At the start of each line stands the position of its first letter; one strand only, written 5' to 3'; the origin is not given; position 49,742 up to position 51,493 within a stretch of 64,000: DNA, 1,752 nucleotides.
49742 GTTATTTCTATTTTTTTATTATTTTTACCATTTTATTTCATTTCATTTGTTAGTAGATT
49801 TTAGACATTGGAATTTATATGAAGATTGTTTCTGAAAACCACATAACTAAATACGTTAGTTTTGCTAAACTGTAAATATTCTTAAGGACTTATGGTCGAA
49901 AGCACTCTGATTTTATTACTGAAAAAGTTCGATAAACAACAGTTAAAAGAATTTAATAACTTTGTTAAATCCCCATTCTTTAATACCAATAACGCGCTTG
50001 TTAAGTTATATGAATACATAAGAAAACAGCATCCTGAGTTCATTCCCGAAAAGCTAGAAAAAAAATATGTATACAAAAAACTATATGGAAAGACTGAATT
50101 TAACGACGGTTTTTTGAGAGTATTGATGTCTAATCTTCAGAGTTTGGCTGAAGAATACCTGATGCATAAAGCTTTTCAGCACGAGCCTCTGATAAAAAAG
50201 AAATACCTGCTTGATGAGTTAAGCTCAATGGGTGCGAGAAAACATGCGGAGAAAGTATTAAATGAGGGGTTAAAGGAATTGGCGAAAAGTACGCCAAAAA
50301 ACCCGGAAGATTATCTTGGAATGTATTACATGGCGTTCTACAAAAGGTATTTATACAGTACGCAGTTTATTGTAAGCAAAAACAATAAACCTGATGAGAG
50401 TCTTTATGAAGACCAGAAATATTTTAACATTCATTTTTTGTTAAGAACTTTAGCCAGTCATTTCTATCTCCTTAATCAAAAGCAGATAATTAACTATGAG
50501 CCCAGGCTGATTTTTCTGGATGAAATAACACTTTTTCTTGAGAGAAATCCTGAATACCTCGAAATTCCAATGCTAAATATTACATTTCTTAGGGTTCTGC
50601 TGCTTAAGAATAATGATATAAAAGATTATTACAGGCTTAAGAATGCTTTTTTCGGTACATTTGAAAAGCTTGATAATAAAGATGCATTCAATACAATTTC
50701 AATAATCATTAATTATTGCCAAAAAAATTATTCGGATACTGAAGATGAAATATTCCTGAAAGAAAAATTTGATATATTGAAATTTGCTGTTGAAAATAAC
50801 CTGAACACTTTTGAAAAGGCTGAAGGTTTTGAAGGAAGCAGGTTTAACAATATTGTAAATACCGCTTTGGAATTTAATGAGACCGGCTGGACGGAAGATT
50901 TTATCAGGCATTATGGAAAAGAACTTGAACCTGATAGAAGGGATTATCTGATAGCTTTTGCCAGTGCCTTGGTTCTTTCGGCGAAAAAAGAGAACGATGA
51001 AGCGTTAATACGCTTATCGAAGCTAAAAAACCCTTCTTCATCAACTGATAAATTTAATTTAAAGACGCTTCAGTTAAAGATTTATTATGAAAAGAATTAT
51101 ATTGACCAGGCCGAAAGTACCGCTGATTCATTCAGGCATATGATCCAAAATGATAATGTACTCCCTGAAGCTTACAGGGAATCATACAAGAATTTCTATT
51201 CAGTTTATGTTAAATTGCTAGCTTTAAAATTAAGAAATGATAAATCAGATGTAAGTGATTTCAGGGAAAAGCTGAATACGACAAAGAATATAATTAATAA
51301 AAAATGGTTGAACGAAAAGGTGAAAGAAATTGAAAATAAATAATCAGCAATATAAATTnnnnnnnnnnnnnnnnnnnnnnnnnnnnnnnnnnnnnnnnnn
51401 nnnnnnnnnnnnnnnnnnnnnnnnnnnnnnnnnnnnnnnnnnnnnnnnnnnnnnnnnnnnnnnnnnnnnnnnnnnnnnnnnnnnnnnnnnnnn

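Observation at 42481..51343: Every P-family gene is paired head-to-head with secreted-protein genes; three such cassettes lie in tandem and share control regions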

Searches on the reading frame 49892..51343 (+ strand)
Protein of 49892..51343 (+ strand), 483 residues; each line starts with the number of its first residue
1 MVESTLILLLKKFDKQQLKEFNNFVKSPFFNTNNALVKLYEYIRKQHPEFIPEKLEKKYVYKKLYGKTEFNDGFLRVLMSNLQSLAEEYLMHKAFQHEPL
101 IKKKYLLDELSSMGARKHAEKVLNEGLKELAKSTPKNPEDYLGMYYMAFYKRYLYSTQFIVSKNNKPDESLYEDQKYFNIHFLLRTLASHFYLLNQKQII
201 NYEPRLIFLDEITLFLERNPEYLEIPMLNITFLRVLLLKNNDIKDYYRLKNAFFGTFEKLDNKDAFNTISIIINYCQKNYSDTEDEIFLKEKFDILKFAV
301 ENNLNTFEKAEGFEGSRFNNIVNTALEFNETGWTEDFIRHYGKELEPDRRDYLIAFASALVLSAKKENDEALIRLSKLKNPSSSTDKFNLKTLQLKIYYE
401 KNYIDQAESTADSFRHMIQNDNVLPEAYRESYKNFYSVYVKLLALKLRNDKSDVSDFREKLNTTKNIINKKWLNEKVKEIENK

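Call 4: search_protein_families(library=pfam, proteins=[window:49892-51343:+], max_evalue=1)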
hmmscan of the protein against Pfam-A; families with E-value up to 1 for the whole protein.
window:49892-51343:+ (483 aa): 2 families
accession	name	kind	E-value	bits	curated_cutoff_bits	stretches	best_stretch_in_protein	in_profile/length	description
PF05186.18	Dpy-30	-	0.00033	20.7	22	1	122-145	13-36/42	Dpy-30 motif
PF23526.1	AprA_N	-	0.14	12.8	27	0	56-85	33-62/67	AprA N-terminal domain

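Call 7: search_protein_families(library=ncbifam, proteins=[window:49892-51343:+], max_evalue=1)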
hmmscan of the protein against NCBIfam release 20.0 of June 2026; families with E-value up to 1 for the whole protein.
window:49892-51343:+ (483 aa): 1 family
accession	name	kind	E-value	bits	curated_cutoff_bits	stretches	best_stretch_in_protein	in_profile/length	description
TIGR00762.1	DegV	domain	0.048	12.9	99.7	1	381-444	12-76/276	DegV family EDD domain-containing protein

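Call 20: search_solved_structures(query=A3, max_evalue=10)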
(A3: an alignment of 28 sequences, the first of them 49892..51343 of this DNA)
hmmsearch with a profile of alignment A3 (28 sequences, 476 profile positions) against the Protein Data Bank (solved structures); distinct sequences matched with E-value up to 10: 28.
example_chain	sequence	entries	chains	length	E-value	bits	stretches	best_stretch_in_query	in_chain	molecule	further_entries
9qhb_A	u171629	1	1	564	5.9e-10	41.9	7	332-371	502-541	Engineered tetratricopeptide repeat protein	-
8bu0_A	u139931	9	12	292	4.2e-09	39.1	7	332-371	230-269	Consensus tetratricopeptide repeat protein | Crystal structure of an 8-repeat consensus TPR superhelix with Zinc. | Monomer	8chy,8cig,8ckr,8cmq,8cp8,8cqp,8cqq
9qhc_A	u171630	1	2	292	5.7e-07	32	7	332-371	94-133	Engineered tetratricopeptide repeat protein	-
2fo7_A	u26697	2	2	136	2.9e-05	26.4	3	332-371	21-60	SYNTHETIC CONSENSUS TPR PROTEIN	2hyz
8ch0_A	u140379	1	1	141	3.4e-05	26.2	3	332-371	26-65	Consensus tetratricopeptide repeat protein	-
5hrz_A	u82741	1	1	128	0.0018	20.5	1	309-372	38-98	TPR domain protein 1na0C3_3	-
1na0_A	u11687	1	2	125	0.0023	20.1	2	332-372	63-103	designed protein CTPR3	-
6vl6_A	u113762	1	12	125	0.0024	20.1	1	332-371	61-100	T33_dn2A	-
6v8e_A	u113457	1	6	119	0.0025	20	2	332-372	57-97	Designed protein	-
6vfi_B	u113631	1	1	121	0.0027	19.9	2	332-371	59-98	O43_dn18B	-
6vfh_A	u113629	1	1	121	0.0035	19.5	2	332-371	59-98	T33_dn10A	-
2avp_A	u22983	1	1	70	0.022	16.9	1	332-371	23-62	synthetic consensus TPR protein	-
1na3_A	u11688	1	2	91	0.044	15.9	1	332-372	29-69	designed protein CTPR2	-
2wqh_A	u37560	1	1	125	0.078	15.1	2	332-371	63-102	CTPR3Y3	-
6vfj_B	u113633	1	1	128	0.098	14.8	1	332-371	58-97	I53_dn5B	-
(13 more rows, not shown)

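Call 24: find_related_loci(query=A4, collection=genome_contigs, flank=6000)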
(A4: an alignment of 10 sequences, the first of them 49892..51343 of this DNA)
Query A4 (483 aa) in genome_contigs; peptide patterns used: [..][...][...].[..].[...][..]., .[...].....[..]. (x = any residue, [..] = any of these).
328 stretches matched a pattern; 72 encode a relative of the query (tblastn E <= 1e-3); 71 distinct loci.
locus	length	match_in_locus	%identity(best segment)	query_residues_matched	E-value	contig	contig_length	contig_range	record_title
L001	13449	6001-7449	75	1-483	0e+0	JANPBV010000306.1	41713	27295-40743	MAG: Ignavibacteria bacterium isolate VAR_78_metabat_615 VAR_78_k141_4075233, whole genome shotgun sequence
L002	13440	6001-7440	53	1-480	3e-165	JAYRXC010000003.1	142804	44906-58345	MAG: Ignavibacteria bacterium isolate EBPR_ori4bin.22 k141_26825, whole genome shotgun sequence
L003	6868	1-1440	52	1-480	1e-163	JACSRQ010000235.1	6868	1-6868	MAG: Ignavibacteria bacterium isolate BA6 contig-70_15729, whole genome shotgun sequence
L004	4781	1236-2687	38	1-483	2e-102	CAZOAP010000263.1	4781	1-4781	MAG TPA_asm: uncultured Ignavibacteriales bacterium isolate binchicken_co322_93 genome assembly, contig: NODE_18432_leng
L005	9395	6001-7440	32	1-480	9e-67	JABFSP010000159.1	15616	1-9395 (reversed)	MAG: Ignavibacteria bacterium isolate WB-IL-15 seq_1805, whole genome shotgun sequence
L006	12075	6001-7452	33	1-481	4e-62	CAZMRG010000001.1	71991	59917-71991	MAG TPA_asm: uncultured Ignavibacteriales bacterium isolate binchicken_co54_475 genome assembly, contig: NODE_563_length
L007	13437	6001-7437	30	1-480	1e-61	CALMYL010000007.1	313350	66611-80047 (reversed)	MAG TPA_asm: uncultured Ignavibacteria bacterium isolate SRR2107182_bin.96_CONCOCT_v1.1_MAG genome assembly, contig: ERZ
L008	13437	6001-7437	30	1-480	1e-60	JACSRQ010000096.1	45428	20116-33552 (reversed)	MAG: Ignavibacteria bacterium isolate BA6 contig-70_650, whole genome shotgun sequence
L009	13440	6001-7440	29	1-480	9e-58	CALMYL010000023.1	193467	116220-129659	MAG TPA_asm: uncultured Ignavibacteria bacterium isolate SRR2107182_bin.96_CONCOCT_v1.1_MAG genome assembly, contig: ERZ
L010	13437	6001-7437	33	1-480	5e-57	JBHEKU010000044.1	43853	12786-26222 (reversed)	MAG: Ignavibacteria bacterium isolate bin.543 k141_4489985, whole genome shotgun sequence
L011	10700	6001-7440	31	1-480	2e-56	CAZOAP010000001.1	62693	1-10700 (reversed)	MAG TPA_asm: uncultured Ignavibacteriales bacterium isolate binchicken_co322_93 genome assembly, contig: NODE_892_length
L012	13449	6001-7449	30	1-480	2e-55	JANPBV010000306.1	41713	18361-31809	MAG: Ignavibacteria bacterium isolate VAR_78_metabat_615 VAR_78_k141_4075233, whole genome shotgun sequence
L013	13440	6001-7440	30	1-480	2e-54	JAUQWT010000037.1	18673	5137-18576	MAG: Ignavibacteria bacterium isolate BIN10 contig_16273, whole genome shotgun sequence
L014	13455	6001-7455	30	1-482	7e-54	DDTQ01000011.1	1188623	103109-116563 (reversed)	MAG TPA_asm: Ignavibacteria bacterium UBA2360 UBA2360_contig_101, whole genome shotgun sequence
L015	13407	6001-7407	30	16-482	1e-53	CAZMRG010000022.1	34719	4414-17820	MAG TPA_asm: uncultured Ignavibacteriales bacterium isolate binchicken_co54_475 genome assembly, contig: NODE_2098_lengt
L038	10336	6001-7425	27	1-483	3e-37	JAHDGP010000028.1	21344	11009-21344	MAG: Bacteroidetes bacterium isolate MAG-49 RZ_6997, whole genome shotgun sequence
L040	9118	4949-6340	28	1-473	2e-35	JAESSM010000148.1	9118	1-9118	MAG: Bacteroidia bacterium isolate NORP286 26336, whole genome shotgun sequence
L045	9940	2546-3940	25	1-477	6e-31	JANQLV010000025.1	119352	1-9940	MAG: Saprospiraceae bacterium isolate PL25a_bin.71 k99_4865576, whole genome shotgun sequence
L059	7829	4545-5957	26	4-473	2e-23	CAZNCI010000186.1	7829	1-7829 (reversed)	MAG TPA_asm: uncultured Saprospiraceae bacterium isolate SRP163575_co1_370 genome assembly, contig: NODE_20332_length_78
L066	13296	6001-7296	25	7-450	3e-15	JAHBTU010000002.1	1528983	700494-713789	MAG: Saprospiraceae bacterium isolate ACE_BAC3 BAC3_2, whole genome shotgun sequence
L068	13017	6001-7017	24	1-348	5e-15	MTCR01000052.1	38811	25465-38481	Sphingobacteriales bacterium TSM_CSM 80, whole genome shotgun sequence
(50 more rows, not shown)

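Call 33: predict_structure(alignment_id=A3)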
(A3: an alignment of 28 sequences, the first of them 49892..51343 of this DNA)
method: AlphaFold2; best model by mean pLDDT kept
length: 483 residues; sequences in the alignment: 28
mean_pLDDT: 89.4   pTM: 0.80
mean pLDDT of the five models: 89.4, 88.8, 88.4, 87.9, 87.8
residues with pLDDT >= 90: 307; 70-90: 155; 50-70: 21; < 50: 0
segments of 3 or more residues with pLDDT < 50: none
pLDDT, mean of each block of 10 residues (from residue 1): 88 90 93 93 88 88 87 92 95 89 93 90 93 88 92 71 54 84 95 86 88 96 95 95 97 94 90 93 90 95 78 83 93 95 88 94 96 87 86 95 94 93 85 94 86 86 88 91 80
secondary structure, 60 per line:
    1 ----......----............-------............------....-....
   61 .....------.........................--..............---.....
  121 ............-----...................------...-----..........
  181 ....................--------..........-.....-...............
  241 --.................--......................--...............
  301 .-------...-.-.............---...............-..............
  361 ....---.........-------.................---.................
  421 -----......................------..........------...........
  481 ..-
elements in order: H5-10 H15-26 H34-45 H52-55 H57-65 H72-96 H99-112 H116-132 H138-156 H171-200 H209-218 H220-224 H226-240 H243-259 H262-283 H286-301 H315-327 H331-344 H347-364 H368-376 H384-400 H404-420 H426-447 H454-463 H470-482

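Call 35: search_protein_representatives(alignment_id=A3)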
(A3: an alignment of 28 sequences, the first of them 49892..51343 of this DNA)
Query: 28 sequences, 476 profile positions. Proteins with E-value up to 0.001 (for the whole library): 12437; up to 1e-10: 10804; up to 1e-30: 7342. The best 150 are listed.
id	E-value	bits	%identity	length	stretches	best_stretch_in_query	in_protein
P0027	5.0e-165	566.5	-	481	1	1-471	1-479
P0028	4.9e-127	441.2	-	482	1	2-475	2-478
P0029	7.7e-127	440.5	-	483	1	1-474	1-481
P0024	3.2e-122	425.3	-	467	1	1-471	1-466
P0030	7.7e-121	420.8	-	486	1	1-474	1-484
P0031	3.2e-120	418.7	-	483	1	1-475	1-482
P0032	1.1e-117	410.3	-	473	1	1-474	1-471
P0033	1.1e-117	410.3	-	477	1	1-474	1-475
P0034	3.4e-116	405.4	-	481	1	1-475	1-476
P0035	7.5e-116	404.3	-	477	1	1-471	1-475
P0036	7.7e-116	404.3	-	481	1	1-473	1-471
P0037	2.2e-115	402.7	-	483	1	1-475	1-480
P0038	4.1e-115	401.9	-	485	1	1-473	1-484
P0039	7.9e-115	400.9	-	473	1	1-472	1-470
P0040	2.3e-114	399.4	-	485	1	1-475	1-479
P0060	3.0e-108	379.2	-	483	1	1-472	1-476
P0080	1.7e-106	373.4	-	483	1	1-474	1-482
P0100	5.8e-105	368.4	-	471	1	1-472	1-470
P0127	1.6e-103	363.6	-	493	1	1-474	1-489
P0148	1.1e-101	357.5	-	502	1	1-475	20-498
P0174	6.5e-100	351.7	-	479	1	1-473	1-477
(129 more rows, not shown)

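Call 60: search_protein_families(library=pfam, proteins=[L007:3742-5391:-, L005:3419-5308:-, L001:3929-5431:-, L059:788-4348:-, L066:2253-5873:-, L040:2332-4701:-, L045:1061-2170:-, L068:4593-5678:-, L038:5054-5683:-], max_evalue=0.001)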
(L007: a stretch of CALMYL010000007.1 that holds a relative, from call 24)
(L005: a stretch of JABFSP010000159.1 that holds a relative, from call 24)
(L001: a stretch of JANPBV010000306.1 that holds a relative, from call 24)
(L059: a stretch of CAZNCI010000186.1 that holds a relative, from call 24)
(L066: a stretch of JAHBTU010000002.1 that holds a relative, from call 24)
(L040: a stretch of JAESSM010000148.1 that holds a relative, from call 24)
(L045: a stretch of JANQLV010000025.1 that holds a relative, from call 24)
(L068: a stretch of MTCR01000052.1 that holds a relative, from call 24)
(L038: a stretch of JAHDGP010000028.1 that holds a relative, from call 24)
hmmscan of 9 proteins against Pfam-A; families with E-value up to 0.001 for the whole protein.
L007:3742-5391:- (549 aa): 2 families
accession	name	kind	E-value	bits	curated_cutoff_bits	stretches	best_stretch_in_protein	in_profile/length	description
PF06739.17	SBBP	-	4.6e-36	122.9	20.5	4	84-118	1-34/38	Beta-propeller repeat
PF18962.6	Por_Secre_tail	-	7.2e-12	45.9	27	1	471-547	2-75/75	Secretion system C-terminal sorting domain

L005:3419-5308:- (629 aa): 1 family
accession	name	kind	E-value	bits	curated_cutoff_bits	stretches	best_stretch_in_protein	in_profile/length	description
PF18962.6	Por_Secre_tail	-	7.9e-12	45.7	27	1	551-626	2-74/75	Secretion system C-terminal sorting domain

L001:3929-5431:- (500 aa): 5 families
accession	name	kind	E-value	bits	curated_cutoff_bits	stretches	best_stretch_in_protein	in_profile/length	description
PF13088.12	BNR_2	-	9.6e-11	42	31.4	1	228-362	74-207/277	BNR repeat-like domain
PF18962.6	Por_Secre_tail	-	5.5e-09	36.6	27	1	422-497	2-74/75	Secretion system C-terminal sorting domain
PF15892.11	BNR_4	-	4.6e-07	29.9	27.3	1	103-250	34-195/272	BNR repeat-containing family member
PF25489.1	At5g54830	-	4.8e-06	27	27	0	114-146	88-120/126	At5g54830-like domain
PF02012.26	BNR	-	6.3e-06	25.8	27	0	189-197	2-10/12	BNR/Asp-box repeat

L059:788-4348:- (1186 aa): 3 families
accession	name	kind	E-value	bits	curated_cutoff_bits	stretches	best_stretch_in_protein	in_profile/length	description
PF00963.24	Cohesin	-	2.5e-24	86.5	24.1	2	713-819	7-114/139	Cohesin domain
PF18962.6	Por_Secre_tail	-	1.1e-10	42.1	27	1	1118-1184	1-74/75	Secretion system C-terminal sorting domain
PF13573.12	SprB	-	7.7e-10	38.7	28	0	184-210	9-36/37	SprB repeat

L066:2253-5873:- (1206 aa): 5 families
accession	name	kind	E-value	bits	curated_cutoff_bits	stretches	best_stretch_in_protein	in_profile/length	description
PF24595.1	DUF7619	-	9.3e-43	145.9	27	1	975-1108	1-131/133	Domain of unknown function (DUF7619)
PF13573.12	SprB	-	5.3e-23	80.8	28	3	405-438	3-36/37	SprB repeat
PF13895.12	Ig_2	-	2e-07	31.6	27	0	334-388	14-74/79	Immunoglobulin domain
PF25549.1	DUF7927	-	0.00046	20.9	31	0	992-1036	16-59/132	Domain of unknown function (DUF7927)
PF17210.9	SdrD_B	-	0.00089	19.9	29.7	0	643-704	6-70/112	SdrD B-like domain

L040:2332-4701:- (789 aa): 2 families
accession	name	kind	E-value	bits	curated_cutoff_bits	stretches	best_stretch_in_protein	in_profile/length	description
PF18962.6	Por_Secre_tail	-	2.9e-13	50.3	27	1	716-785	1-72/75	Secretion system C-terminal sorting domain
PF17164.10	DUF5122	-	0.00019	22.1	27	0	207-237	2-31/36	Domain of unknown function (DUF5122) beta-propeller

L045:1061-2170:- (369 aa): 2 families
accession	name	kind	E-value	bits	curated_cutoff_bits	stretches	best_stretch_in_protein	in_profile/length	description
PF18962.6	Por_Secre_tail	-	2.3e-08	34.6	27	1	296-366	1-73/75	Secretion system C-terminal sorting domain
PF00404.24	Dockerin_1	-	9.5e-05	23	22.9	0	27-101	1-50/57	Dockerin type I domain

L068:4593-5678:- (361 aa): 2 families
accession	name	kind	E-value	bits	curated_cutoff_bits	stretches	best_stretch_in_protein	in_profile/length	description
PF18962.6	Por_Secre_tail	-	4.1e-12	46.6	27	1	289-360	2-75/75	Secretion system C-terminal sorting domain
PF19102.7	DUF5789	-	0.00023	21.5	21.7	0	79-106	39-66/75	Family of unknown function (DUF5789)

L038:5054-5683:- (209 aa): 1 family
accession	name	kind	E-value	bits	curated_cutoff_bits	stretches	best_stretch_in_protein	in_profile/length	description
PF18962.6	Por_Secre_tail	-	6.9e-14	52.3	27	1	137-205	2-73/75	Secretion system C-terminal sorting domain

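Call 66: search_protein_families(library=padloc, proteins=[window:49892-51343:+], max_evalue=0.1)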
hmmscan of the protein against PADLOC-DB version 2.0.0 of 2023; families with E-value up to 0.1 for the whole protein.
window:49892-51343:+ (483 aa): 0 families

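Call 69: list_cluster_members(proteins=[P0027, P0028, P0030, P0040, P0060, P0080, P0100, P0127, P0148, P0174])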
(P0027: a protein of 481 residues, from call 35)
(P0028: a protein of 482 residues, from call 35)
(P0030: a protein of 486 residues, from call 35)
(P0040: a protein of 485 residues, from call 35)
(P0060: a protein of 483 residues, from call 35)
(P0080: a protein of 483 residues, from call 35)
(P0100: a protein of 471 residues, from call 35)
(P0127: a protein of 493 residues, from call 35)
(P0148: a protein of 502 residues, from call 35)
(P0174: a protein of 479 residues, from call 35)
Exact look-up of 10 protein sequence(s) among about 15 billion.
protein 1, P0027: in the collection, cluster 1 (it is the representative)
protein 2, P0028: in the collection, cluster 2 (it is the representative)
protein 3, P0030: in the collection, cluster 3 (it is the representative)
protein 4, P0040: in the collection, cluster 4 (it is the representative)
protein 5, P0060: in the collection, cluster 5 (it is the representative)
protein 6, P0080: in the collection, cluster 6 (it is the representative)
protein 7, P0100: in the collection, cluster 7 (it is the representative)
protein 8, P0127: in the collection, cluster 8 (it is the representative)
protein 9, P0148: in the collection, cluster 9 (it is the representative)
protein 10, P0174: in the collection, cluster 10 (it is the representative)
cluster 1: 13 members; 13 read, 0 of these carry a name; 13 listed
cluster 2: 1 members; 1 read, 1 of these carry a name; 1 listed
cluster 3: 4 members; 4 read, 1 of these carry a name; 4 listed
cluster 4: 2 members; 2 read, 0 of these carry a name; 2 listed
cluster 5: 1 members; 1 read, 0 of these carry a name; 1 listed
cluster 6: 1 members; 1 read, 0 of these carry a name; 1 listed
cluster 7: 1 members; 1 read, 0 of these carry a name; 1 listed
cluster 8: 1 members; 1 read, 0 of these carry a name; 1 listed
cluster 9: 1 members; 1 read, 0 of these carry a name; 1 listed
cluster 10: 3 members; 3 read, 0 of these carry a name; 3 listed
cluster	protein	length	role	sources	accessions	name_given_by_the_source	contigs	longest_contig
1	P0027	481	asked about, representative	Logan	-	-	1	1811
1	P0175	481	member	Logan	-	-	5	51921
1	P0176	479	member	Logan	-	-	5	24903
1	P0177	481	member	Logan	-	-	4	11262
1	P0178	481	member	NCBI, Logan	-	-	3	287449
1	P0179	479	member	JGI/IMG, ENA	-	-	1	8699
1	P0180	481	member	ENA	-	-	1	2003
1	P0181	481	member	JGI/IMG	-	-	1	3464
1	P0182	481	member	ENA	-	-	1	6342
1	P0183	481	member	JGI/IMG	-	-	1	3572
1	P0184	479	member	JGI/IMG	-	-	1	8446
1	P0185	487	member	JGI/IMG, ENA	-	-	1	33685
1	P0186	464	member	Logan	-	-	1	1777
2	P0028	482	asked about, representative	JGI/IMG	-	hypothetical protein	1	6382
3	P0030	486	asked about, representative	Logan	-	-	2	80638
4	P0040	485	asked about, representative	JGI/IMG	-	-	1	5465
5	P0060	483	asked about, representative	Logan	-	-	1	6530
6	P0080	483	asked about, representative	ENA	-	-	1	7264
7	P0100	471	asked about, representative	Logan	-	-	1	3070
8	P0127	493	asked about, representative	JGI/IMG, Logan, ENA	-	-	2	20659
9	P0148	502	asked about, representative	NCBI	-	-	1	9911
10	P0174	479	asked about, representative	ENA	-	-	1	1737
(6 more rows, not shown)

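Call 71: fold_search(model_id=the predicted structure, library=pdb)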
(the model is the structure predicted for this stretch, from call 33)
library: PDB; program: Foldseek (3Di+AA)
matches with E <= 10: 763; with E <= 0.001: 0
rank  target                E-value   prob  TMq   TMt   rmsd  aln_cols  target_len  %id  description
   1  4i9c_A                1.4e-02  1.00  0.28  0.34  16.8       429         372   12  Crystal structure of aspartyl phosphate phosphatase F from B.subtilis in complex with its inhibitory peptide (released 2013-11-20)
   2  8fgw_D                2.2e-02  0.98  0.28  0.13  19.3       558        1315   11  Human IFT-A complex structures provide molecular insights into ciliary transport (released 2023-02-22)
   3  9ijj_l                2.3e-02  0.95  0.23  0.15  27.2       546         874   14  In situ structure of the central apparatus in mouse sperm axoneme. (released 2025-06-04)
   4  8rot_A                2.4e-02  0.93  0.22  0.14  18.4       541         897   11  Cryo-EM structure of the transmembrane anti-sigma factor DdvA (released 2024-11-06)
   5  2y4t_B                3.2e-02  0.69  0.15  0.17  22.9       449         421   14  Crystal structure of the human co-chaperone P58(IPK) (released 2011-08-10)
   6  9y6s_6y               3.6e-02  0.99  0.25  0.30  12.6       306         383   12  96-nm repeat of the Leishmania tarentolae doublet microtubule (released 2025-12-17)
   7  5m72_A                4.3e-02  1.00  0.23  0.59   6.0       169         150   12  Structure of the human SRP68-72 protein-binding domain complex (released 2016-12-07)
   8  9rtt_Q                4.6e-02  0.91  0.25  0.15  19.2       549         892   11  Activated Elongation Complex with IWS1 and ELOF1 (released 2025-09-03)
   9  3j8b_A                5.5e-02  0.97  0.24  0.23  13.4       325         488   11  Model of the human eIF3 PCI-MPN octamer docked into the 43S-HCV IRES EM map (released 2014-10-22)
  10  9hmf_K                5.5e-02  0.66  0.17  0.11  37.3       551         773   14  Periplasmic scaffold of the Campylobacter jejuni flagellar motor (alpha carbon trace) (released 2024-12-25)
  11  9n74_OA               5.7e-02  0.99  0.24  0.36  14.5       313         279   10  SSU processome maturation and disassembly, State H (released 2025-10-29)
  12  5wrv_B                6.7e-02  1.00  0.23  0.58   6.1       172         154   12  Complex structure of human SRP72/SRP68 (released 2017-06-21)
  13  5l9u_O                6.7e-02  0.54  0.18  0.14  23.9       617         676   13  Model of human Anaphase-promoting complex/Cyclosome (APC/C-CDH1) with a cross linked Ubiquitin variant-substrate-UBE2C (released 2016-09-14)
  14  3ulq_A                7.0e-02  0.99  0.31  0.37  16.2       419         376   12  Crystal Structure of the Anti-Activator RapF Complexed with the Response Regulator ComA DNA Binding Domain (released 2012-01-04)
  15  8rw5                  7.6e-02  0.96  0.30  0.19  18.1       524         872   10  Symmetry expansion of dimeric transmembrane anti-sigma factor DdvA (released 2024-11-06)
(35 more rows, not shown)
